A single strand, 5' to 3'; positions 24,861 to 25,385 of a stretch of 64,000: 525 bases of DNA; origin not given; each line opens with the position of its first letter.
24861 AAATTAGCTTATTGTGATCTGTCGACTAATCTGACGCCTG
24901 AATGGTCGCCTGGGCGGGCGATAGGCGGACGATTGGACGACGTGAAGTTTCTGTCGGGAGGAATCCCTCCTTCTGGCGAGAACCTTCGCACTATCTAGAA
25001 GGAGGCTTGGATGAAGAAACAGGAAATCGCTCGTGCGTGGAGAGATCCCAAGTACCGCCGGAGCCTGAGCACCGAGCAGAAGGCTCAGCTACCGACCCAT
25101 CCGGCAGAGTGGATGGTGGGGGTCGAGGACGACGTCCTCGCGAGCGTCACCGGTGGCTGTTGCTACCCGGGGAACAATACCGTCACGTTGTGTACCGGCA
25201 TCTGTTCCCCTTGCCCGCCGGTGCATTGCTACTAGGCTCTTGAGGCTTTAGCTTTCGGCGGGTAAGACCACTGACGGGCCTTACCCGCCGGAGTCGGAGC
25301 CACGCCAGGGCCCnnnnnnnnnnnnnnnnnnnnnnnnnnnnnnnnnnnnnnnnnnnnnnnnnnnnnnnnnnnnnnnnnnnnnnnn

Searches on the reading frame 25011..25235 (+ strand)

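Call 64: search_protein_families(library=ncbifam, proteins=[window:25011-25235:+], max_evalue=0.001)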
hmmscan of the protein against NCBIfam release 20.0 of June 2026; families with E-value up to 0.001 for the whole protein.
window:25011-25235:+ (74 aa): 1 family
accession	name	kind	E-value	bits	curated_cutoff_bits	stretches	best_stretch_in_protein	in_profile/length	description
TIGR03898.1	lanti_MRSA_kill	subfamily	5.8e-15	55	23.5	1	5-49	1-44/44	mersacidin/lichenicidin family type 2 lantibiotic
